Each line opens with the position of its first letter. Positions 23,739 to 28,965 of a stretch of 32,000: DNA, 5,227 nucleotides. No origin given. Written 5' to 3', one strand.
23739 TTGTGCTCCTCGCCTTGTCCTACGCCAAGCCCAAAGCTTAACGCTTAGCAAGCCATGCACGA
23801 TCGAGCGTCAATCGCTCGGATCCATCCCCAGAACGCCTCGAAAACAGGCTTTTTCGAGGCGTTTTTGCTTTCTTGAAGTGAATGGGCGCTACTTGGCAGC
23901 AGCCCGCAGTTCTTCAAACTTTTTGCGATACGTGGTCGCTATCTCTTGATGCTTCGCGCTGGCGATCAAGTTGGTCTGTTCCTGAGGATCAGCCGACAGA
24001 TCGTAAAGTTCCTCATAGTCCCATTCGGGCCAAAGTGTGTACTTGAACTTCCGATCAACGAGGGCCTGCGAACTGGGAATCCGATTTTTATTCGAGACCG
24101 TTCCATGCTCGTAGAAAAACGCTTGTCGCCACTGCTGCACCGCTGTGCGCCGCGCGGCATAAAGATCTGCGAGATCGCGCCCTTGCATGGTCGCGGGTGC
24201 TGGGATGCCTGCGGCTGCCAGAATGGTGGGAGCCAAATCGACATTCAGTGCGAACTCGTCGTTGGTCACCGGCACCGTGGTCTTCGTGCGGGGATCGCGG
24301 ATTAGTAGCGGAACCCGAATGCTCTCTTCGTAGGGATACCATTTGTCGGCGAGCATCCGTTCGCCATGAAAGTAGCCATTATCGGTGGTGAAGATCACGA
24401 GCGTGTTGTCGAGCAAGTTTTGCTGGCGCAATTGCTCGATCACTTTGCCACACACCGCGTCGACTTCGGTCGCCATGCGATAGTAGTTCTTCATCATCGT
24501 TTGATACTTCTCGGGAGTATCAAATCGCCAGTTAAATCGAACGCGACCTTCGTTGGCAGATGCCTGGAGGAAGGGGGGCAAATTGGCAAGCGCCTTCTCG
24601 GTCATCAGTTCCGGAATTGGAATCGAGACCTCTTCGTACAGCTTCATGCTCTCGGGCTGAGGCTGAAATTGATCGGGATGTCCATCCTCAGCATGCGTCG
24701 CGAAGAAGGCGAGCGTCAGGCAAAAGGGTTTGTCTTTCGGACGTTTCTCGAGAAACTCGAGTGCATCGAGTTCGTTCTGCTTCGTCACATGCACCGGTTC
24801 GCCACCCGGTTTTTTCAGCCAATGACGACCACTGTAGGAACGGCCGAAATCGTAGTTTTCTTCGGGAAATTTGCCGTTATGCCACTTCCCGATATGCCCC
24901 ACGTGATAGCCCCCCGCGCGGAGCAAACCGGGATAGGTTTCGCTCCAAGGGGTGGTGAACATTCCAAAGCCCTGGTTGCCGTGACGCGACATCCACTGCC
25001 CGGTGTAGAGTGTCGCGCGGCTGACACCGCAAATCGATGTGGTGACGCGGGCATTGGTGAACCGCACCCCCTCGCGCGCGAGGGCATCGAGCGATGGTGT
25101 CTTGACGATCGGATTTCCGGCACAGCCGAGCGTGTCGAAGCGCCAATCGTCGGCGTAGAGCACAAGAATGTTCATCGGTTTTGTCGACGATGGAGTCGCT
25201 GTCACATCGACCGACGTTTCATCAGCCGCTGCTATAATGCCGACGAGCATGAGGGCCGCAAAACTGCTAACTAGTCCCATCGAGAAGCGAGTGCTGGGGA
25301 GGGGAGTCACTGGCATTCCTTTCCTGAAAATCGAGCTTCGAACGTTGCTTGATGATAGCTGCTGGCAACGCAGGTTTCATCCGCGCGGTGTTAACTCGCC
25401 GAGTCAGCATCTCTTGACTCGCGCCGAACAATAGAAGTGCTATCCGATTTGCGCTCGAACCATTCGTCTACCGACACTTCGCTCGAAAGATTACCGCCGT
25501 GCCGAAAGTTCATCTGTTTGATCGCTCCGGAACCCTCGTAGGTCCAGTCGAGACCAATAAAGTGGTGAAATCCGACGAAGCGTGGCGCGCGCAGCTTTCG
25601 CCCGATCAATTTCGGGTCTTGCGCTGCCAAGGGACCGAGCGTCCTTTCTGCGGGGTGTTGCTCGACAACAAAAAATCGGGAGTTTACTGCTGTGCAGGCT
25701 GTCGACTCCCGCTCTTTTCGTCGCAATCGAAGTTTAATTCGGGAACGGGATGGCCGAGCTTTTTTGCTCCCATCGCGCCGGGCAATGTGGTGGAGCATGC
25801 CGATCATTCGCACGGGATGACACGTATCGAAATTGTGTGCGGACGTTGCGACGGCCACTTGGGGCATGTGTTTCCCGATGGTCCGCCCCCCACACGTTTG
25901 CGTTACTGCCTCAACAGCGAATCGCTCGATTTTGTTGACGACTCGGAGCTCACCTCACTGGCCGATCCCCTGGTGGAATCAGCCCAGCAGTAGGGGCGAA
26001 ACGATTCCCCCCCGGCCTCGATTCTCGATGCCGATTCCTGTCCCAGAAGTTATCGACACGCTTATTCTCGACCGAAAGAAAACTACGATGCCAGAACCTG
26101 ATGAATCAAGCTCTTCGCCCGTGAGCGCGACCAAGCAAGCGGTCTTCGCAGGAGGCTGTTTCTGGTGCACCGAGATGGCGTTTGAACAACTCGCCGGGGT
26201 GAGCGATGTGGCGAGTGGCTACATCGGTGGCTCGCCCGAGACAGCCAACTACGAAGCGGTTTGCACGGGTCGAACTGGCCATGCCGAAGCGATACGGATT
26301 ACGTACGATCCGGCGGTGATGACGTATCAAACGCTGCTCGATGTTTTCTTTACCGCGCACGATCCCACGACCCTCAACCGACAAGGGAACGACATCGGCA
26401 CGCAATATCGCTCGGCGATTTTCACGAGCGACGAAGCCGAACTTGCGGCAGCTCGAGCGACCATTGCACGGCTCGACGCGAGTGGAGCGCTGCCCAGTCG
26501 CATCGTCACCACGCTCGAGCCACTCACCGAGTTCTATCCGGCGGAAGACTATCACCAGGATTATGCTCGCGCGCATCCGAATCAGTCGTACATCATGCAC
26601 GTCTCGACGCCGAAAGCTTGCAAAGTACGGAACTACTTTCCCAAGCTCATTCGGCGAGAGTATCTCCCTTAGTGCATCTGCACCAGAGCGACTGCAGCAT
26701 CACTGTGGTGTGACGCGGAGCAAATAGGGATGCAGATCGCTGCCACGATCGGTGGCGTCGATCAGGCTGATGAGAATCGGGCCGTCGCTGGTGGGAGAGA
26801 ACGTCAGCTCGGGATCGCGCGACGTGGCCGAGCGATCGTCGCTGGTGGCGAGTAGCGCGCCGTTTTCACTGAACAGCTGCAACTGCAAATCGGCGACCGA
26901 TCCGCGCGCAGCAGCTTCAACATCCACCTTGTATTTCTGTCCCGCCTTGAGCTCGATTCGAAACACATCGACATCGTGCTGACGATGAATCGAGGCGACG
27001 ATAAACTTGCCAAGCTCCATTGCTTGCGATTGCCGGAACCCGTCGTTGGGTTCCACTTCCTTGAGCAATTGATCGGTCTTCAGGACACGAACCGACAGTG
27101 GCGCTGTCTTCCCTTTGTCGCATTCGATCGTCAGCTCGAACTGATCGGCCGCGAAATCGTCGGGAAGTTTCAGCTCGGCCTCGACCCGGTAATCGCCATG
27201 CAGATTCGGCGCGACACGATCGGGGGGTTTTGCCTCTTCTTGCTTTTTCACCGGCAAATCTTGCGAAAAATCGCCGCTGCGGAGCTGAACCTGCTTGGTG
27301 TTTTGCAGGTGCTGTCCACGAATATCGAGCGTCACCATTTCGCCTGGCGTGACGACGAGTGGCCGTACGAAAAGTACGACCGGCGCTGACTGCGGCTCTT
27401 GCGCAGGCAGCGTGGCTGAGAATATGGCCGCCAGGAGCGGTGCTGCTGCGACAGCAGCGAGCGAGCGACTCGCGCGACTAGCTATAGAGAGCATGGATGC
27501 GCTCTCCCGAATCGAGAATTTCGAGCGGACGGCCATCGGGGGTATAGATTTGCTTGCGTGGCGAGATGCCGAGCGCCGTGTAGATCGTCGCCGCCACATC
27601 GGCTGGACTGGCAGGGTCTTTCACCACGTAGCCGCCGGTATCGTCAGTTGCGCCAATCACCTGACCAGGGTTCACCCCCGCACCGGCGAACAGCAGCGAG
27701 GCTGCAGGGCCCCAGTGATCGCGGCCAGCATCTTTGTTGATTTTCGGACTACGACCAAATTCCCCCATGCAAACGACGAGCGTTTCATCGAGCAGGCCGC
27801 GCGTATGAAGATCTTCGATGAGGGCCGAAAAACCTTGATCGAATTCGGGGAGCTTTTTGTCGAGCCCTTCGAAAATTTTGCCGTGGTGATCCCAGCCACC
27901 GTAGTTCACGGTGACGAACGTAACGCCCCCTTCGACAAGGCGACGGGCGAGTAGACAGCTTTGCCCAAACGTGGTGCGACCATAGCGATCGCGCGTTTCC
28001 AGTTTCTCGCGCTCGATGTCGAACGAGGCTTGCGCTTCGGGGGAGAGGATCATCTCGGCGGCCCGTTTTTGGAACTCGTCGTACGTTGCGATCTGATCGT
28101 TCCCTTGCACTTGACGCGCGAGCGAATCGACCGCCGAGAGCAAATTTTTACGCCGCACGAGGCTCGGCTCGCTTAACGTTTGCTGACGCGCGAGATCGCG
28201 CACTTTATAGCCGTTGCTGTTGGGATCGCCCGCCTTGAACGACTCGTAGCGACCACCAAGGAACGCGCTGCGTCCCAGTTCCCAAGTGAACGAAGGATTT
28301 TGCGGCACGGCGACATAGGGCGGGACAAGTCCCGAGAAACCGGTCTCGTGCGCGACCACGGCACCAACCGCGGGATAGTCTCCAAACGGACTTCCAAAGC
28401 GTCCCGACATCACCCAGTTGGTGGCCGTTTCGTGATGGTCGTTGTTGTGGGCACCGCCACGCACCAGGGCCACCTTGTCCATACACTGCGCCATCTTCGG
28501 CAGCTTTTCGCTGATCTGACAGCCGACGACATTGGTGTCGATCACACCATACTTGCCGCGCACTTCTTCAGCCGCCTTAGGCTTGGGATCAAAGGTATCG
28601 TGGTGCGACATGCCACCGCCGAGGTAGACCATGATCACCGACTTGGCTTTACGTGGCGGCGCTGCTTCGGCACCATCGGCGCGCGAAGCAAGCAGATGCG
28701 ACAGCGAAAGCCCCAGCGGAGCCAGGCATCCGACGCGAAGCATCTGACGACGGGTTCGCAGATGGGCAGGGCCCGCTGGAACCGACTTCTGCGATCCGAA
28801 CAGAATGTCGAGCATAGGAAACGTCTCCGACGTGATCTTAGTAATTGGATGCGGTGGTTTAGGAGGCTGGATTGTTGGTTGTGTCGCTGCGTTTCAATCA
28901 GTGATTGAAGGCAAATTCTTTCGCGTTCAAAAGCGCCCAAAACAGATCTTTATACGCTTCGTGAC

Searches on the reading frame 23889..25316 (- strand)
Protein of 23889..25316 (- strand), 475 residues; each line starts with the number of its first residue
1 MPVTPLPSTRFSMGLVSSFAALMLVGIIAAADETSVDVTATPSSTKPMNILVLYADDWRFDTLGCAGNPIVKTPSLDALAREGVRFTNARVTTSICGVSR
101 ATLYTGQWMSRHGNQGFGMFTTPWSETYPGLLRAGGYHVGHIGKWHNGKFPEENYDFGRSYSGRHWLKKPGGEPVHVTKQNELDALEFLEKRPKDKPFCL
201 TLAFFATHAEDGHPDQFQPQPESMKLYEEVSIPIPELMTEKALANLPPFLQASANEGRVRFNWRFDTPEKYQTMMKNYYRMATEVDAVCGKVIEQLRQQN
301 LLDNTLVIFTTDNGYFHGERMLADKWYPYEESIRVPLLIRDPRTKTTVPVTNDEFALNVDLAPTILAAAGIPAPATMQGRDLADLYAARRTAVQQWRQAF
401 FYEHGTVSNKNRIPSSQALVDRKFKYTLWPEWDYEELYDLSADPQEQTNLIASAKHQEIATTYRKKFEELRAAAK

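Call 12: search_protein_families(library=pfam, proteins=[window:23889-25316:-], max_evalue=0.001)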
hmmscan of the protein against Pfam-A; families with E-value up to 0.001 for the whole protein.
window:23889-25316:- (475 aa): 3 families
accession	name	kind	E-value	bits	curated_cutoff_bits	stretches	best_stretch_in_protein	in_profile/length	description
PF00884.28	Sulfatase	-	1.1e-46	160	25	1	49-371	2-301/301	Sulfatase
PF16347.10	SGSH_C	-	9.6e-29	101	29.3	1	318-472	1-153/154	N-sulphoglucosamine sulphohydrolase, C-terminal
PF01663.27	Phosphodiest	-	1.9e-08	34.7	23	0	280-333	186-236/342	Type I phosphodiesterase / nucleotide pyrophosphatase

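Call 13: find_encoding_contigs(protein=window:23889-25316:-, flank=10000, max_places=6)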
Protein window:23889-25316:- (475 aa): no gene with exactly this product is on record in the collection.

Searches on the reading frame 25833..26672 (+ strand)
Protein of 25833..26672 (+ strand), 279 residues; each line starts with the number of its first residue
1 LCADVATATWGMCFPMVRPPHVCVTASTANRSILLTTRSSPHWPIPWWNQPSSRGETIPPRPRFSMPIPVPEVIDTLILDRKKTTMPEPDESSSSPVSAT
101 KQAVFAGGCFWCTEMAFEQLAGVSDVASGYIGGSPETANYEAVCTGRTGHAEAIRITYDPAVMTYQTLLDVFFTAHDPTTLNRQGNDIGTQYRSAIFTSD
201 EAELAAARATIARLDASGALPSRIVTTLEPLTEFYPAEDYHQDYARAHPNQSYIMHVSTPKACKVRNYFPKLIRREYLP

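Call 12: search_protein_families(library=pfam, proteins=[window:25833-26672:+], max_evalue=0.001)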
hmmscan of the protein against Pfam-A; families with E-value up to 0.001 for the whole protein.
window:25833-26672:+ (279 aa): 1 family
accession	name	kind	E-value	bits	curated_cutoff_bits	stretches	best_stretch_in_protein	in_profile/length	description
PF01625.27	PMSR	-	4.5e-62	209.3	23.7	1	102-253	1-151/153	Peptide methionine sulfoxide reductase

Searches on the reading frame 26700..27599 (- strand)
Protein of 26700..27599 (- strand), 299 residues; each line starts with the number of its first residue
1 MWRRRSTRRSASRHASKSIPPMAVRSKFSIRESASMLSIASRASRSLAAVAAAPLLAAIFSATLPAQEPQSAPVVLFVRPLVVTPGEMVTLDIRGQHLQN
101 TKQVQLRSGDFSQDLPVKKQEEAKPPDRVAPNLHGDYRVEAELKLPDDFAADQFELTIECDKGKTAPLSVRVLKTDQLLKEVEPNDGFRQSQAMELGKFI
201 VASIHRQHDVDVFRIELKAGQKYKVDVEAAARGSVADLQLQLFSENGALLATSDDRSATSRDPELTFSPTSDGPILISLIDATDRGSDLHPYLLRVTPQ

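Call 12: search_protein_families(library=pfam, proteins=[window:26700-27599:-], max_evalue=0.001)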
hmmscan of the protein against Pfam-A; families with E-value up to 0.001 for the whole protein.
window:26700-27599:- (299 aa): 1 family
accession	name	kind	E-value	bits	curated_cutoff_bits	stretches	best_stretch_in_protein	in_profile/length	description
PF04151.21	PPC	-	3.3e-08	34.7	25.9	1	209-277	1-66/70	Bacterial pre-peptidase C-terminal domain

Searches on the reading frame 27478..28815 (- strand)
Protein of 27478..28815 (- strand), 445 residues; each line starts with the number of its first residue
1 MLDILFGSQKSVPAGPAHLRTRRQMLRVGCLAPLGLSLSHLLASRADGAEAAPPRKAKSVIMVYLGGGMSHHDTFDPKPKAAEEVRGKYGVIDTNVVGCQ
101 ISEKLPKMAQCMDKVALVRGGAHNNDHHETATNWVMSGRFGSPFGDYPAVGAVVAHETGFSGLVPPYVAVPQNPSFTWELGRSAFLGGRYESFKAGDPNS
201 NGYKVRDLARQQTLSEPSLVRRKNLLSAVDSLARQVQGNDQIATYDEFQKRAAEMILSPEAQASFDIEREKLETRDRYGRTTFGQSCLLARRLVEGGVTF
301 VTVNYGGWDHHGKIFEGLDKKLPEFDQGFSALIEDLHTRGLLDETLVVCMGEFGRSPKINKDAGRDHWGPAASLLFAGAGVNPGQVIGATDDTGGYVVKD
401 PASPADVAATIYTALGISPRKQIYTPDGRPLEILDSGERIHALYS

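Call 12: search_protein_families(library=pfam, proteins=[window:27478-28815:-], max_evalue=0.001)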
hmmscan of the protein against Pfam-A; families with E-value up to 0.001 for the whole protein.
window:27478-28815:- (445 aa): 1 family
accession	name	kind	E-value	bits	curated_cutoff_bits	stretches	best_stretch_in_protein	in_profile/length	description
PF07394.17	DUF1501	-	3.6e-104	349.5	27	1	57-443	1-389/390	Protein of unknown function (DUF1501)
